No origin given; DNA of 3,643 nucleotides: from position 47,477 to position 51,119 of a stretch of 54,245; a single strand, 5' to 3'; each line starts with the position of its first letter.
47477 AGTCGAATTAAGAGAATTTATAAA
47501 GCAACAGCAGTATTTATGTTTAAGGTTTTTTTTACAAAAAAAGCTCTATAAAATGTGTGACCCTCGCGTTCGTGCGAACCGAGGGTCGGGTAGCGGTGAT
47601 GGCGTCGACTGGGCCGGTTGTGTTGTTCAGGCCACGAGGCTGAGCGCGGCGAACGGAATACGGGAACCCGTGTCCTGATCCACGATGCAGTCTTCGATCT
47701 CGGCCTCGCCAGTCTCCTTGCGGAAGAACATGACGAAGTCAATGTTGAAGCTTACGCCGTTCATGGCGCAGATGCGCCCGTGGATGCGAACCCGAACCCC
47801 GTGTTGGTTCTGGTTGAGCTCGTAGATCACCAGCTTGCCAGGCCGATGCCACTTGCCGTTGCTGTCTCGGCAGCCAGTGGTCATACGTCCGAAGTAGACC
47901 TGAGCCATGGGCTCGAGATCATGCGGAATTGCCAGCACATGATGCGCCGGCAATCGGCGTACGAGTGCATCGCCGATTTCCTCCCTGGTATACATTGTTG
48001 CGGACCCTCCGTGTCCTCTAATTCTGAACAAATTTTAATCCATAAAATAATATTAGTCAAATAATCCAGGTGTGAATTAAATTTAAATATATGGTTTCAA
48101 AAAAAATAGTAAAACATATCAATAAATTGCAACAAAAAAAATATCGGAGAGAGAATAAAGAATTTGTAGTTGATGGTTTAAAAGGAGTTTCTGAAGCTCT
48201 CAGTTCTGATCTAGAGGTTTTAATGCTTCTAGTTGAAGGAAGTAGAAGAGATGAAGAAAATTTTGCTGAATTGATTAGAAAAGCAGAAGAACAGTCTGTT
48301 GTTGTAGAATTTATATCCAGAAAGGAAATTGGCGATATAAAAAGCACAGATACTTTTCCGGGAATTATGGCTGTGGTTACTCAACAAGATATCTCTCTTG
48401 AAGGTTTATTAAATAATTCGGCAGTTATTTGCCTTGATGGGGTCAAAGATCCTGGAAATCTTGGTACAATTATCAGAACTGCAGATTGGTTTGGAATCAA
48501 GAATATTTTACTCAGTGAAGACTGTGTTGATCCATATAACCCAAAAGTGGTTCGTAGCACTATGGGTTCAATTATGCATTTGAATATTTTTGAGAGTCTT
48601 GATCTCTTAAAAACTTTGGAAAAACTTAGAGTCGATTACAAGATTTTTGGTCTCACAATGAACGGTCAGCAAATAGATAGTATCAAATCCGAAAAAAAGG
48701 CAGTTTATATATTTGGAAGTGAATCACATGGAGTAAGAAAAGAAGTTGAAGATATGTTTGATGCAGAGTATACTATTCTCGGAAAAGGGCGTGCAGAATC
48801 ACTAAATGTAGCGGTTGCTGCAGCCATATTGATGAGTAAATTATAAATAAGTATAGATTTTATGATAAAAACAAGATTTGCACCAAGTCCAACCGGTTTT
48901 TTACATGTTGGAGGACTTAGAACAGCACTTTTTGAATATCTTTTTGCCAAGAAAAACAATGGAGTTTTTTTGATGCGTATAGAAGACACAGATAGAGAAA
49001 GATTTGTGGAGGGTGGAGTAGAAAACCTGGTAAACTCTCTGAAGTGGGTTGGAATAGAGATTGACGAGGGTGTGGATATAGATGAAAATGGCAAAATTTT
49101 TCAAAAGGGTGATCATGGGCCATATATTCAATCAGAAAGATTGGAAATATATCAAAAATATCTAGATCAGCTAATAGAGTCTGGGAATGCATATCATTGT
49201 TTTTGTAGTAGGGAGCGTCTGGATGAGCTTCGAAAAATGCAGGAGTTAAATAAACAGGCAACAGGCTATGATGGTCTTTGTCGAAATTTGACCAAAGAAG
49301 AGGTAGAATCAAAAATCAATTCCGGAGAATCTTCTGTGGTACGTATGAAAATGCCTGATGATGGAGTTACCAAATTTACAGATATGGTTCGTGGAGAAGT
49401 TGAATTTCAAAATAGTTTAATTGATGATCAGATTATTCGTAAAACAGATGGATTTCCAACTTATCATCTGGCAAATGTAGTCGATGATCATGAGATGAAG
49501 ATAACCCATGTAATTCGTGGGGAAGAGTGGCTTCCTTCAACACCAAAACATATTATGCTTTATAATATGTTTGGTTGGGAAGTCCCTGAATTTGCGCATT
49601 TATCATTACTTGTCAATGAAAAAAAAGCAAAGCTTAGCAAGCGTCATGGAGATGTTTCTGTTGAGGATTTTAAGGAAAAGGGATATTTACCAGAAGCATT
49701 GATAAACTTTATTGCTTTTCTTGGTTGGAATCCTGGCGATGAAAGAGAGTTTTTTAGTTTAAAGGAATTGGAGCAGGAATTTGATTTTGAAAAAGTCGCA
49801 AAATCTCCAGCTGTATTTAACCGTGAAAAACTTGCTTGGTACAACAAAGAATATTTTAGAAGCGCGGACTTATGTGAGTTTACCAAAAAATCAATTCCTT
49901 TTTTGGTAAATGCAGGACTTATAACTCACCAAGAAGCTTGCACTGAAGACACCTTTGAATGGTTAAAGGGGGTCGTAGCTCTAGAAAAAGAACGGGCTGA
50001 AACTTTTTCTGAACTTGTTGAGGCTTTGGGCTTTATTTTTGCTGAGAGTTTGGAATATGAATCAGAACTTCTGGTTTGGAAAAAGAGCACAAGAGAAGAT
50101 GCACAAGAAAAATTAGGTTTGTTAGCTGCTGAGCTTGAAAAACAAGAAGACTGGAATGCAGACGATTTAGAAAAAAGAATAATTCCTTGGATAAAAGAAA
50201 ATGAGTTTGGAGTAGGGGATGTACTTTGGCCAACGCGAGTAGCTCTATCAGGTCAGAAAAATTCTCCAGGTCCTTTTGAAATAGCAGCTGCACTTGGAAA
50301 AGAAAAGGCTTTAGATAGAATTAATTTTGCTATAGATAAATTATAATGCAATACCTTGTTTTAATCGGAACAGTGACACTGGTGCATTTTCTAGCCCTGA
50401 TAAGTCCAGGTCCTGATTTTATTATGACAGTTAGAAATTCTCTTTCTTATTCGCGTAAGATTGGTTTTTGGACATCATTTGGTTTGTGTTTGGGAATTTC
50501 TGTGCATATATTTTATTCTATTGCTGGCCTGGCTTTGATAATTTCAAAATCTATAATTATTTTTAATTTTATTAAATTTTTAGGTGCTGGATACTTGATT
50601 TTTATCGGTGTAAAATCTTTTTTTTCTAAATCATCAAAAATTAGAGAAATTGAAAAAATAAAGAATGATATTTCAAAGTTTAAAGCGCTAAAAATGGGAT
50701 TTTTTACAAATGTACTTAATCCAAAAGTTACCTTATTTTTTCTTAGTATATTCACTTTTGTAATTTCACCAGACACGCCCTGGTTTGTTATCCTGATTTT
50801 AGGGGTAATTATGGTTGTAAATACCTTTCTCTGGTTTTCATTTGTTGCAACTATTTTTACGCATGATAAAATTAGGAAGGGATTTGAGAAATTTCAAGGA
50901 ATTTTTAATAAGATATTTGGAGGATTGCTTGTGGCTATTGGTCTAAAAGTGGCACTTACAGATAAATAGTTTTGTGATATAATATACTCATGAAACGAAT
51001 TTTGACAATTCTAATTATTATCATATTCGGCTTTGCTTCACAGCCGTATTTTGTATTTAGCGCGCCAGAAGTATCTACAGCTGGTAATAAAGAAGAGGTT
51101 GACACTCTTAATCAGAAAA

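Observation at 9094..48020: Six high-GC single-gene islets embedded in intergenic spacers of an AT-rich chromosome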

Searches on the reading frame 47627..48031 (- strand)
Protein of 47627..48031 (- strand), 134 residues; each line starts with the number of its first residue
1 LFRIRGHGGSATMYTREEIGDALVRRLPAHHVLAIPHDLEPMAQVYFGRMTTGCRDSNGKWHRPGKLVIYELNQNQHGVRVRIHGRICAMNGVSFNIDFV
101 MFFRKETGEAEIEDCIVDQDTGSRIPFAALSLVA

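Call 16: search_protein_families(library=pfam, proteins=[window:47627-48031:-], max_evalue=1)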
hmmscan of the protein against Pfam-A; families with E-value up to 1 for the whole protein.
window:47627-48031:- (134 aa): 1 family
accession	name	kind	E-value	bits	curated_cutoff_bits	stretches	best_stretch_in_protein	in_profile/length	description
PF08450.18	SGL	-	0.038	14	26.3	1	43-122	97-168/246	SMP-30/Gluconolactonase/LRE-like region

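Call 32: list_cluster_members(proteins=[window:47627-48031:-, window:32487-33080:-, window:38960-39445:+, window:39633-40058:+, window:42912-43265:-, window:9168-9860:-, window:39065-39442:+, window:42915-43220:-, window:47630-47995:-])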
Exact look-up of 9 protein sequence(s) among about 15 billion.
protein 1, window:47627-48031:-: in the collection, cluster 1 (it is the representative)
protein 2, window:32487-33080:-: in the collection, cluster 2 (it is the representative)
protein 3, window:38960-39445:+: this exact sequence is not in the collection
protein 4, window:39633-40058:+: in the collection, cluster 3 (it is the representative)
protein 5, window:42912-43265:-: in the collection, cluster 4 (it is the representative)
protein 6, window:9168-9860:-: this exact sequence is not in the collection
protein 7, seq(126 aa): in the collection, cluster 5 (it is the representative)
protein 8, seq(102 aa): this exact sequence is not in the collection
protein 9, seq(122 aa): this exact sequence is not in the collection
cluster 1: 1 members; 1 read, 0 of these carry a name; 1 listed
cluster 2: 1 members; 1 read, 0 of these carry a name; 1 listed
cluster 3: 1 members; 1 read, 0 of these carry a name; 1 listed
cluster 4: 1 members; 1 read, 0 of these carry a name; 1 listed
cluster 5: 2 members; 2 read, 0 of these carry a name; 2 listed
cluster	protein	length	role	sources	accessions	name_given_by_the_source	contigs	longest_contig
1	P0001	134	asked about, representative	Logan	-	-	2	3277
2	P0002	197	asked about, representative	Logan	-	-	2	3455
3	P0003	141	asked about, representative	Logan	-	-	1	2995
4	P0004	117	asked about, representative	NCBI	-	-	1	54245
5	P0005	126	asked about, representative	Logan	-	-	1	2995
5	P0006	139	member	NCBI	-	-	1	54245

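Call 42: search_protein_families(library=phrogs, proteins=[window:47627-47995:-], max_evalue=0.1)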
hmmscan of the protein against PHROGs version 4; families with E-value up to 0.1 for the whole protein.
window:47627-47995:- (122 aa): 0 families

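Call 43: search_protein_families(library=ncbifam, proteins=[window:47627-47995:-], max_evalue=0.1)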
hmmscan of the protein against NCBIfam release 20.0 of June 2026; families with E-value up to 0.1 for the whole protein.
window:47627-47995:- (122 aa): 0 families

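Call 44: search_protein_families(library=padloc, proteins=[window:47627-47995:-], max_evalue=0.1)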
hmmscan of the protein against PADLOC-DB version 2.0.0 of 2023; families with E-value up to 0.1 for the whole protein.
window:47627-47995:- (122 aa): 0 families

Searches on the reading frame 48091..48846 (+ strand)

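Call 76: search_protein_families(library=pfam, proteins=[window:48091-48846:+], max_evalue=0.00001)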
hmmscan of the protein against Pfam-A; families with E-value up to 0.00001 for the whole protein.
window:48091-48846:+ (251 aa): 3 families
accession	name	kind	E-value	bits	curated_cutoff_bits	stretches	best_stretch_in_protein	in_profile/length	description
PF00588.24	SpoU_methylase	-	2.2e-37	128.8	29.7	1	112-248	3-141/142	SpoU rRNA Methylase family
PF22435.1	MRM3-like_sub_bind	-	2.6e-12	47.4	27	1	5-94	2-84/84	MRM3-like substrate binding domain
PF08032.17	SpoU_sub_bind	-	2.2e-07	31.5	22.8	1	29-98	4-72/76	RNA 2'-O ribose methyltransferase substrate binding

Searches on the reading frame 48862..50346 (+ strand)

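Call 76: search_protein_families(library=pfam, proteins=[window:48862-50346:+], max_evalue=0.00001)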
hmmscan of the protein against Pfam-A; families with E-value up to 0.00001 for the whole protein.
window:48862-50346:+ (494 aa): 2 families
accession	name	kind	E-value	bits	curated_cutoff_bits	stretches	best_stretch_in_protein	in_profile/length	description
PF00749.27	tRNA-synt_1c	-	3.8e-112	374.7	23.4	1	2-326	2-314/314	tRNA synthetases class I (E and Q), catalytic domain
PF19269.4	Anticodon_2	-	2.3e-35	122.5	23.6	1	347-491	9-141/141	Anticodon binding domain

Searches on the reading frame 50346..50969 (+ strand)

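Call 76: search_protein_families(library=pfam, proteins=[window:50346-50969:+], max_evalue=0.00001)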
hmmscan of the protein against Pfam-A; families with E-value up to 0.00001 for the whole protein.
window:50346-50969:+ (207 aa): 1 family
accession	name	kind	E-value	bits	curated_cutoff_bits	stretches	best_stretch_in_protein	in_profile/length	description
PF01810.24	LysE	-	1.7e-32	112.9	25.6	1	17-204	3-191/193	LysE type translocator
